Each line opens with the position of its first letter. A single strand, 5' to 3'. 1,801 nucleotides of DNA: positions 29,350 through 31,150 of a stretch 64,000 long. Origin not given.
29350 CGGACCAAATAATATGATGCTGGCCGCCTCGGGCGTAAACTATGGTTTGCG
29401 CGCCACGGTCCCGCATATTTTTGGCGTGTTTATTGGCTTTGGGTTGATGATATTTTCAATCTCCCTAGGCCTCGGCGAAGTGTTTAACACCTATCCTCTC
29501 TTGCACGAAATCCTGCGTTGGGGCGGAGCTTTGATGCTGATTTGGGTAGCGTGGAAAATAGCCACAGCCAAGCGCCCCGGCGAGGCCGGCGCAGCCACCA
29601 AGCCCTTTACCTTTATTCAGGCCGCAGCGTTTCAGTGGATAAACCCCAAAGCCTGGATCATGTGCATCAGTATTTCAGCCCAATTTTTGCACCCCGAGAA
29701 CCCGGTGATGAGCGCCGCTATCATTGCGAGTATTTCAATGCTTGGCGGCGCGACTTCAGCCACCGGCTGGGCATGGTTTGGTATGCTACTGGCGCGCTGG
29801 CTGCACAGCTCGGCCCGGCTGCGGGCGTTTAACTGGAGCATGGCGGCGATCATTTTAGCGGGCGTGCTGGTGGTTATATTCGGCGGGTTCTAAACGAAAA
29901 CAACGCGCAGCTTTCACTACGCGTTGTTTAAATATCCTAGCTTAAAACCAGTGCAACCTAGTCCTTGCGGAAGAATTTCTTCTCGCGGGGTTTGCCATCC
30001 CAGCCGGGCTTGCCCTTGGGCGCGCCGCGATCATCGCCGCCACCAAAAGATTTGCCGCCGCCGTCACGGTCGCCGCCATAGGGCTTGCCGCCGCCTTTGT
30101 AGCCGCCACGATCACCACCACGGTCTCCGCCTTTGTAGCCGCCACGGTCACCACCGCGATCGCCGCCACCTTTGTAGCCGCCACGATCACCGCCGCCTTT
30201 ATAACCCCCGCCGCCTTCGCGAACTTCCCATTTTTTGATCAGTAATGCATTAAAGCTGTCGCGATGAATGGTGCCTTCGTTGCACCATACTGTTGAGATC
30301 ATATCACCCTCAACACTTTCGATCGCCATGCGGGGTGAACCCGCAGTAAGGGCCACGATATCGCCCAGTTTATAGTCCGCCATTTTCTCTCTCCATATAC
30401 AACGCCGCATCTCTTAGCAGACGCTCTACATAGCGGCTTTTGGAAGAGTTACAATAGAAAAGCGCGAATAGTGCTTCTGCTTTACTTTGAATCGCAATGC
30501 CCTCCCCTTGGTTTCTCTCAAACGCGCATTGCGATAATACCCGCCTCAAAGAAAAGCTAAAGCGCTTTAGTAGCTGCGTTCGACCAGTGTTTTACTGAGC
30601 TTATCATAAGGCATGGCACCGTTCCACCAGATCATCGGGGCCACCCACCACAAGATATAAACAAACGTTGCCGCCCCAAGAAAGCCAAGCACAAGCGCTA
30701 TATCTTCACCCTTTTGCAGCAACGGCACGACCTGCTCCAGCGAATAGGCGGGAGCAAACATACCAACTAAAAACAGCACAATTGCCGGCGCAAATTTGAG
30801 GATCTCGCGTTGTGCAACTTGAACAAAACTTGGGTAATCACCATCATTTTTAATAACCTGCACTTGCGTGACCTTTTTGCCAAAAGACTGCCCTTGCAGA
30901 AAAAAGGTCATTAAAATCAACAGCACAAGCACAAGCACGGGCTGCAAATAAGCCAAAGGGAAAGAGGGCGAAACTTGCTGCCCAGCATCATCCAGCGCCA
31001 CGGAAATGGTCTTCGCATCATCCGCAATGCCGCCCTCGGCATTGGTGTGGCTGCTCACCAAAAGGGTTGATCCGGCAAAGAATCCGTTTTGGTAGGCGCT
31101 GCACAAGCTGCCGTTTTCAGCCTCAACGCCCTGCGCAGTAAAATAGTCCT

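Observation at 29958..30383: DUF2158-like small protein fused to a repetitive Gly/Arg/Asp/Tyr/Lys tail encoded by tandem DNA repeats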

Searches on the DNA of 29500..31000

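Call 17: search_rna_families(source=window, start=29500, end=31000, threshold=evalue, max_evalue=1)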
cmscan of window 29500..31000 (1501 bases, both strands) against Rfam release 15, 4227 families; matches with E-value up to 1: 0.
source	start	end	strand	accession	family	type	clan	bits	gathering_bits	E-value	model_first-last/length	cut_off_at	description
